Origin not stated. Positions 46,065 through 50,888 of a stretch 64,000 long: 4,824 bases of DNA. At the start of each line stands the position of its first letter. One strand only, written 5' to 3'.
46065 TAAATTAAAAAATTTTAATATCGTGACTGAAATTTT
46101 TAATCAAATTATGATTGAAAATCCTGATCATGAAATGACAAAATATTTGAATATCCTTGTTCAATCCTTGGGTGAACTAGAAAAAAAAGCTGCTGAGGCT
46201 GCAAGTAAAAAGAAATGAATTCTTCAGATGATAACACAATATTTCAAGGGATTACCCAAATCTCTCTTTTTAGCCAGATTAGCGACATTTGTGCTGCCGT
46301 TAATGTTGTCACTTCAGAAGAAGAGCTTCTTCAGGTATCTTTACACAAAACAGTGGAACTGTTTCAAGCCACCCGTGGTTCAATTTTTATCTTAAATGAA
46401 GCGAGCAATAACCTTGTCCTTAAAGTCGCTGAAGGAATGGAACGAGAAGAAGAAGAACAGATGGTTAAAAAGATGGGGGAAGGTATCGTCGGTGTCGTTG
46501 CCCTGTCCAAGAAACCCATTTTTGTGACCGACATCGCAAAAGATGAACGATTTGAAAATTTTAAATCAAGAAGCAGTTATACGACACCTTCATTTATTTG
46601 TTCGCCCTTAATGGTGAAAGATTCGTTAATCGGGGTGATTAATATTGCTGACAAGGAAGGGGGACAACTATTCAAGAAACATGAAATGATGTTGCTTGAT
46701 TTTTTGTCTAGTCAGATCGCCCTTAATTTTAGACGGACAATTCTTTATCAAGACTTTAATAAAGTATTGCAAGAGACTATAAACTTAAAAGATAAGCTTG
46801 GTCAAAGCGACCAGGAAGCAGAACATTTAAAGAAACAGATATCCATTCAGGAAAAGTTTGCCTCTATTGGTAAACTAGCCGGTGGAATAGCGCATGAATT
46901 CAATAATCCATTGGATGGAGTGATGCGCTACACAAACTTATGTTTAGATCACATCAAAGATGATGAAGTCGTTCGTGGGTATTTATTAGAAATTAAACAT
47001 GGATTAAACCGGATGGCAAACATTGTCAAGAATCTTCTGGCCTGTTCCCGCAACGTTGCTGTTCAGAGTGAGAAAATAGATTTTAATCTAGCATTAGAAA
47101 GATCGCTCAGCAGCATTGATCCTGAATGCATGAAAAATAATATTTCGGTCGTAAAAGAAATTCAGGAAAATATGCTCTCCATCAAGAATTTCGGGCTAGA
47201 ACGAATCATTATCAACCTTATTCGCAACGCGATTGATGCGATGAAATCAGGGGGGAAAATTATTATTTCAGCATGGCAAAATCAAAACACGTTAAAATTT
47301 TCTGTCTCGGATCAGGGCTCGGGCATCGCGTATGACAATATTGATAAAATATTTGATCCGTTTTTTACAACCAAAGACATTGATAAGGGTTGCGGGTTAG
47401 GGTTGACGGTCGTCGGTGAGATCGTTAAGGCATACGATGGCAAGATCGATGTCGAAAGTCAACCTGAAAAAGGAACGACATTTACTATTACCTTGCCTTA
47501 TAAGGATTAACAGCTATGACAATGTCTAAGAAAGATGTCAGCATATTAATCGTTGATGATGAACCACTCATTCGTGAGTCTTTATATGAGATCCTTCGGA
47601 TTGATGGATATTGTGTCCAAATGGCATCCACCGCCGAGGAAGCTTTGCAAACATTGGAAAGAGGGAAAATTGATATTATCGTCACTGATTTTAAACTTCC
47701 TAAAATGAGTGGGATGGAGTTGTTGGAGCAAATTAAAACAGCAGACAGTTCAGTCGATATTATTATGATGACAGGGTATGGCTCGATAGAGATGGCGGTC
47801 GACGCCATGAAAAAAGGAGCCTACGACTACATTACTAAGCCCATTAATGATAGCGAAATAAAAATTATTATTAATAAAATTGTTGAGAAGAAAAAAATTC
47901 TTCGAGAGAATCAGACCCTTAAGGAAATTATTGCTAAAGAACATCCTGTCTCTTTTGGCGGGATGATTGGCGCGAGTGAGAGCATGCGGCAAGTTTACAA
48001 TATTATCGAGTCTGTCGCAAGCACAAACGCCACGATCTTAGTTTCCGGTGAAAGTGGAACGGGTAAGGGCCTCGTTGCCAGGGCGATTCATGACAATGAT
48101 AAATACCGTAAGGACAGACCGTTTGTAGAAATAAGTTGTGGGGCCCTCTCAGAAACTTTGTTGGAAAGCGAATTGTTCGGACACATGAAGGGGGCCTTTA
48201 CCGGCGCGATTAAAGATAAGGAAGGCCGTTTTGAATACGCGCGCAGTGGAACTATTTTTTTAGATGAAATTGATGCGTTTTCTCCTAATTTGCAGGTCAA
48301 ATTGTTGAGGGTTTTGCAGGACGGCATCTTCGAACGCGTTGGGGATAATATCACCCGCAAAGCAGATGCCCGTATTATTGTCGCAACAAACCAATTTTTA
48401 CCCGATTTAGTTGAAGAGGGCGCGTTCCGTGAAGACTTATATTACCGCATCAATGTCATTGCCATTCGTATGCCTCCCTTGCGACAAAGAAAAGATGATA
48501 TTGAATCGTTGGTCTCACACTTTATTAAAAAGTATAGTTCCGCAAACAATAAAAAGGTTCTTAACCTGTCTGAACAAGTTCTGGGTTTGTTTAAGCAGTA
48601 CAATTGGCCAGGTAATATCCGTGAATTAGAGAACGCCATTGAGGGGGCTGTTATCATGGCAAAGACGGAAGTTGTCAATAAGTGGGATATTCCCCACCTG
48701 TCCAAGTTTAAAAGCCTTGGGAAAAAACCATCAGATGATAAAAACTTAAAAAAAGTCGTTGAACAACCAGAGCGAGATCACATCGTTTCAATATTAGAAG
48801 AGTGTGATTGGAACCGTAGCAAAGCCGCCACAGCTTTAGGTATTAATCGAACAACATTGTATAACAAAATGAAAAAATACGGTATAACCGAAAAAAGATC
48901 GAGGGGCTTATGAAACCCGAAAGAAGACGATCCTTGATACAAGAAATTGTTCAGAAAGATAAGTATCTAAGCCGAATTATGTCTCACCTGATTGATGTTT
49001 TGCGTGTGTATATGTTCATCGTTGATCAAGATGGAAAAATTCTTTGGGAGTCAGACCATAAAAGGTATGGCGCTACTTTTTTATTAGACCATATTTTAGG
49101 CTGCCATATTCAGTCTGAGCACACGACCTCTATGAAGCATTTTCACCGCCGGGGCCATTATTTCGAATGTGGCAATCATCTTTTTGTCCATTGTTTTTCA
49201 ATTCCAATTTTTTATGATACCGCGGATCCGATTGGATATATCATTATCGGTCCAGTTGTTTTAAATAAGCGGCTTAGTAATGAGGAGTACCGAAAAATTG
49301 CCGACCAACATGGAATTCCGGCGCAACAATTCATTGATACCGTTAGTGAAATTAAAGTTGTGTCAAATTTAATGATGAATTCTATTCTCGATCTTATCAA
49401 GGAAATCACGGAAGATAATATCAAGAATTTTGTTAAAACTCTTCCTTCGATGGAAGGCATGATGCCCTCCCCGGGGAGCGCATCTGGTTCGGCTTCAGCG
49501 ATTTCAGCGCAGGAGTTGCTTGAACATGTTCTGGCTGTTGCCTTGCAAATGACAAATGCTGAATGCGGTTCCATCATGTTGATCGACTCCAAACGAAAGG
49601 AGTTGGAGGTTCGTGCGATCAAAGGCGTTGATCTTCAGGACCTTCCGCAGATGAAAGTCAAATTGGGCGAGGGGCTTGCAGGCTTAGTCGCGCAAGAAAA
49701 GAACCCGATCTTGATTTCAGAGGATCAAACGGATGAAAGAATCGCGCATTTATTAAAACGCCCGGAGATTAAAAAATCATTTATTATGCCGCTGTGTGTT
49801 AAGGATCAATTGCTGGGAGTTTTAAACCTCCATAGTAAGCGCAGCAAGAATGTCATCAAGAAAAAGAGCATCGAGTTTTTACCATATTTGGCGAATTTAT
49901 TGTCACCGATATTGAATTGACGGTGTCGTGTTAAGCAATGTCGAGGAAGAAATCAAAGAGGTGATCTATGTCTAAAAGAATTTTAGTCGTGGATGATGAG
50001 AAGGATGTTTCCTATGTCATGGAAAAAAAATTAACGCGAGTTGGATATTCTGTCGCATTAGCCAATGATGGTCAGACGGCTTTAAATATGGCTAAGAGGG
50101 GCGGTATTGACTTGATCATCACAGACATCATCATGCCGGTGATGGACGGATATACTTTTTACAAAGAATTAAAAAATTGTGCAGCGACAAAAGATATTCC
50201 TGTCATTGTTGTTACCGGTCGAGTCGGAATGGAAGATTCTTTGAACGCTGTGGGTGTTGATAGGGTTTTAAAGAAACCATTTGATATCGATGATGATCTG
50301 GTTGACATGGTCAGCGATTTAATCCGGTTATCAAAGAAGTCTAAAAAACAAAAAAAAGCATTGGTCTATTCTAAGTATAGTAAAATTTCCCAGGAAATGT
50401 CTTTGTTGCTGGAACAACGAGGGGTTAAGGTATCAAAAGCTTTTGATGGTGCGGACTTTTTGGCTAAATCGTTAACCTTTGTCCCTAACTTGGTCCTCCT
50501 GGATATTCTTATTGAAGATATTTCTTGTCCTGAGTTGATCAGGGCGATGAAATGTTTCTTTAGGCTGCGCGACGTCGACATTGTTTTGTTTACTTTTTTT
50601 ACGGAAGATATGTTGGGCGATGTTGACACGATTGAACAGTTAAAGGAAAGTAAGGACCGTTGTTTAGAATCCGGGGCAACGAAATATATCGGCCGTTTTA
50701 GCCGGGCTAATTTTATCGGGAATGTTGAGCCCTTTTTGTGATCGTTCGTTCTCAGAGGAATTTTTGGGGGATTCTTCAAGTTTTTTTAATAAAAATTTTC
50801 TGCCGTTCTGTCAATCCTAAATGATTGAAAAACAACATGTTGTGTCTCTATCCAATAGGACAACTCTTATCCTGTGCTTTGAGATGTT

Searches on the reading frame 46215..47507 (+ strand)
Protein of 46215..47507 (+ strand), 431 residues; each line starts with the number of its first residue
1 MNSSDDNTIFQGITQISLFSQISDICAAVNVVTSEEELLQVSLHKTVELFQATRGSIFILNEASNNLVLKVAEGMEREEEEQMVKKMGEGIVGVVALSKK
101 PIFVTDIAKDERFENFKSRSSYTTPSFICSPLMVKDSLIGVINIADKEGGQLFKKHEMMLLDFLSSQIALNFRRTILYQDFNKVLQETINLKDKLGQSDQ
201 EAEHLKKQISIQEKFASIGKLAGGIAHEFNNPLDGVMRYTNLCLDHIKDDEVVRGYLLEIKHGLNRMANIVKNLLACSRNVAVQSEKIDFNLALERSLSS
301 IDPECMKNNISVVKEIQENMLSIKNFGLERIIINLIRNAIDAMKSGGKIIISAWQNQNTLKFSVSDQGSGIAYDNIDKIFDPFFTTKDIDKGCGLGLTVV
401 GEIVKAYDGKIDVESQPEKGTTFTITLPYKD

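Call 8: search_protein_families(library=ncbifam, proteins=[window:46215-47507:+], max_evalue=0.00001)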
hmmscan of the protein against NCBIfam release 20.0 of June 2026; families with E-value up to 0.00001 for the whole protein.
window:46215-47507:+ (431 aa): 81 families (the best 25 are shown)
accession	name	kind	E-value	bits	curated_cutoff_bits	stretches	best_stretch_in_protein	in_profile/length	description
NF008468.0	PRK11360.1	equivalog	1.4e-54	185.5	646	1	201-430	379-609/616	two-component system sensor histidine kinase AtoS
NF010411.0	PRK13837.1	equivalog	5.1e-48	163.7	647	1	195-430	427-676/828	two-component system VirA-like sensor kinase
NF007688.0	PRK10364.1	equivalog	3.9e-43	147.8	479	1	199-429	224-451/460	two-component system sensor histidine kinase ZraS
NF046020.1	HisKinCckABruc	equivalog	8.9e-43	146.2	1000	1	201-428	463-706/868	cell cycle histidine kinase CckA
NF038348.1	T2SS_HK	subfamily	1.8e-37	129.1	450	1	244-429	390-573/574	histidine kinase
NF053867.1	SprKinKinDBac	equivalog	2.7e-36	125.1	775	1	213-430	281-498/500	sporulation kinase KinD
NF046044.1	PnpS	equivalog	6.6e-35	120.8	400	1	225-428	177-390/390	two-component system histidine kinase PnpS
NF046026.1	HisKinCckACaul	equivalog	1.3e-34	119.4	1000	1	203-430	287-533/678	cell cycle histidine kinase CckA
NF047466.1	hybrid_RR_LvrB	exception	2.4e-34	119.1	500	1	180-428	115-375/377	hybrid histidine kinase/response regulator LvrB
NF047497.1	HK_LIC_12097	equivalog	5.6e-34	117.4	500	1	189-429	122-366/367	LIC_12097 family sensor histidine kinase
NF033092.0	HK_WalK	equivalog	3.9e-31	108.3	725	1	222-429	376-594/594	cell wall metabolism sensor histidine kinase WalK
NF010076.0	PRK13557.1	subfamily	4.7e-30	104.5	631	1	212-430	157-395/540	histidine kinase famiy protein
NF008312.0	PRK11100.1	equivalog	5.1e-30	104.7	356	1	195-429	236-474/477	two-component system sensor histidine kinase CreC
NF052574.1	HisKinEspCMyxo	equivalog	2.5e-29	102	1200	1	203-428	402-636/785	serine histidine kinase EspC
TIGR02966.1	phoR_proteo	equivalog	2.5e-28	99.1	334.2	1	225-426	121-332/333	phosphate regulon sensor histidine kinase PhoR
TIGR02916.1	PEP_his_kin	equivalog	1.6e-27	96.4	300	1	206-428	463-679/679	XrtA/PEP-CTERM system histidine kinase PrsK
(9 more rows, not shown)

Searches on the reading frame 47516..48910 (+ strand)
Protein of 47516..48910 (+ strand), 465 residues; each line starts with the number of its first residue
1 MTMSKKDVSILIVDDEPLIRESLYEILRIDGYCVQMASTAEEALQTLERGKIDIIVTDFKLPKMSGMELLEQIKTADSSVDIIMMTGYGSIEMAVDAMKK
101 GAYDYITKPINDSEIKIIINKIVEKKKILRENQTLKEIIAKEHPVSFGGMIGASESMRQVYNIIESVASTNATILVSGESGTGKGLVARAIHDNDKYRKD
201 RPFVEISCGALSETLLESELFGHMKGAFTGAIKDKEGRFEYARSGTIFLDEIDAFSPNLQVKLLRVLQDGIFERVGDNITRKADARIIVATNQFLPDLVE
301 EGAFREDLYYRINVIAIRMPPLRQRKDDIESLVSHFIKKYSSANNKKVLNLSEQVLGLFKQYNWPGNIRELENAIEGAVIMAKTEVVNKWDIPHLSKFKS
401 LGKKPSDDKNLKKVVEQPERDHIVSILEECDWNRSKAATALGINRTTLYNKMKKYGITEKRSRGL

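Call 8: search_protein_families(library=ncbifam, proteins=[window:47516-48910:+], max_evalue=0.00001)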
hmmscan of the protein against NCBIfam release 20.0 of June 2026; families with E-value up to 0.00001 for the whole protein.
window:47516-48910:+ (465 aa): 118 families (the best 25 are shown)
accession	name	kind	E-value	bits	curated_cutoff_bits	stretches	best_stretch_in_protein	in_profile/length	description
NF008469.0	PRK11361.1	equivalog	2.8e-133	445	714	1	9-458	6-457/461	acetoacetate metabolism transcriptional regulator AtoC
TIGR02915.1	PEP_resp_reg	equivalog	4.6e-124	414.6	502.6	1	10-457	1-444/445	PEP-CTERM-box response regulator transcription factor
TIGR01818.1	ntrC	equivalog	1.1e-115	387.1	558.6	1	10-417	1-405/463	nitrogen regulation protein NR(I)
NF007689.0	PRK10365.1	equivalog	4e-114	381.8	760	1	3-453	1-440/441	sigma-54-dependent response regulator transcription factor ZraR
NF041946.1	LuxO_transreg_Vib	equivalog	2.1e-113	379.6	800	1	33-401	22-386/463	quorum-sensing sigma-54 dependent transcriptional regulator LuxO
TIGR01817.1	nifA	equivalog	5.5e-107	358.7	528.85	1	123-392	171-438/534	nif-specific transcriptional activator NifA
NF041552.1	TF_PrdR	equivalog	1.3e-106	357.3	795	1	126-456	245-577/577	sigma-54 dependent transcriptional regulator PrdR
NF051870.1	NAssimRespRegNtrX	equivalog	2.9e-104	349.5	600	1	9-457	3-452/452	nitrogen assimilation response regulator NtrX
NF011695.0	PRK15115.1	equivalog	9e-94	314.7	763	1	3-455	2-436/445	two-component system response regulator GlrR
NF038308.1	RNA_repair_RtcR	equivalog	1.3e-92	311.3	650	1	10-457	31-518/530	RNA repair transcriptional activator RtcR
NF003451.0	PRK05022.1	equivalog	3.6e-92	309.7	476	1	94-458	131-511/512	nitric oxide reductase transcriptional regulator NorR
NF008176.1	PRK10923.1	equivalog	4.8e-92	309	620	1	9-394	5-383/469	nitrogen regulation protein NR(I)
NF050807.1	TransRegFlbDCaul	equivalog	5.9e-92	308.9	750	1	31-455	24-438/454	sigma-54-dependent transcriptional regulator FlbD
NF049963.1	RespRegFlgRCampy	domain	6.7e-85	285.5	750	1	10-456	3-428/429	fla regulon two-component system response regulator FlgR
NF041906.1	V4R_TF_MobR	exception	1.6e-82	277.7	999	1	132-455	214-544/544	phenol degradation transcriptional regulator MobR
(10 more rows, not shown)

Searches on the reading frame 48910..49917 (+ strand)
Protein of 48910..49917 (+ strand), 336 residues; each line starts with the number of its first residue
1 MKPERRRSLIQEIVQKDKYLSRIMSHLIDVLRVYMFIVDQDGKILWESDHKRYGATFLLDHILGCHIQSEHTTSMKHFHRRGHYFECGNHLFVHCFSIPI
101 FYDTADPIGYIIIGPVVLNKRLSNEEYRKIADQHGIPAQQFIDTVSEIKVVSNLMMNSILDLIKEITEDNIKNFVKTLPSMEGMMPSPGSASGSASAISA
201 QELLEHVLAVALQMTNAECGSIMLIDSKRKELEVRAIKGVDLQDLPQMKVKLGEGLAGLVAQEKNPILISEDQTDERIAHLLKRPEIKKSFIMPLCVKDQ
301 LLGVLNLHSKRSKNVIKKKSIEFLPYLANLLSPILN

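Call 8: search_protein_families(library=ncbifam, proteins=[window:48910-49917:+], max_evalue=0.00001)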
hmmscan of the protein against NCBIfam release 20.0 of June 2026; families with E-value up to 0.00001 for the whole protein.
window:48910-49917:+ (336 aa): 2 families
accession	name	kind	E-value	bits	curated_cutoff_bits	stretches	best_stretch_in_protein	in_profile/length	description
NF008283.0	PRK11061.1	equivalog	5.3e-09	34.9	583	1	196-335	14-154/748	phosphoenolpyruvate--protein phosphotransferase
TIGR01817.1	nifA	equivalog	1.8e-08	33.6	528.85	1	199-332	19-153/534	nif-specific transcriptional activator NifA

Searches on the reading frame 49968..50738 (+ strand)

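Call 8: search_protein_families(library=ncbifam, proteins=[window:49968-50738:+], max_evalue=0.00001)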
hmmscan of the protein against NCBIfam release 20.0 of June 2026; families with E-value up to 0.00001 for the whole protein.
window:49968-50738:+ (257 aa): 85 families (the best 25 are shown)
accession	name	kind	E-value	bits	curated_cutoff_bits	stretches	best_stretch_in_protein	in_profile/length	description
TIGR02154.1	PhoB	equivalog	1.1e-25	90.3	296.2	1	1-128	1-129/226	phosphate regulon transcriptional regulator PhoB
NF053854.1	RespRegPhoBBctds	equivalog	9.6e-25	87.2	270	1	5-130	1-127/225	two-component system response regulator PhoB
NF045717.1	DVU0259_DivK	exception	2.8e-24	85.5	160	1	1-119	1-116/117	DVU0259 family response regulator domain-containing protein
NF007135.0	PRK09581.1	equivalog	3.5e-24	85.4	474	1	1-123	1-124/457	PleD family two-component system response regulator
NF045944.1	ResRegRpaBCyano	equivalog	2.1e-22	79.7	330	1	6-130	1-123/229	response regulator transcription factor RpaB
NF040534.1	resp_reg_YycF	equivalog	4.6e-22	78.4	340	1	3-129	1-126/231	response regulator YycF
NF007969.0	PRK10693.1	equivalog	1.5e-20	73.5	329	1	2-115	7-120/337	two-component system response regulator RssB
NF033120.0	vanR_FM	exception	4.1e-20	72.4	460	1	4-131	5-134/231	vancomycin resistance response regulator transcription factor, VanR-F/VanR-M family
NF007546.0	PRK10161.1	equivalog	3.5e-19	69.3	471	1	1-118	1-119/229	phosphate response regulator transcription factor PhoB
TIGR01387.1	cztR_silR_copR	subfamily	1.4e-18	67.4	279.2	1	5-128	1-123/218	heavy metal response regulator transcription factor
NF046022.1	RespRegCpdRBruc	equivalog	1.8e-18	66.7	180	1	3-119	2-117/120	cell cycle two-component system response regulator CpdR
NF008099.0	PRK10841.1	equivalog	2e-18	65.6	920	1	4-125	826-946/949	two-component system sensor histidine kinase RcsC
TIGR01818.1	ntrC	equivalog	2.1e-18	66.4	558.6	1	5-128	1-123/463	nitrogen regulation protein NR(I)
NF041733.1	resp_reg_CseB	equivalog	4.3e-18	65.5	350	1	4-130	2-127/228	two-component system response regulator CseB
NF040689.1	MtrAB_MtrA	equivalog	5.7e-18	65.1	300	1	5-128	1-122/219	MtrAB system response regulator MtrA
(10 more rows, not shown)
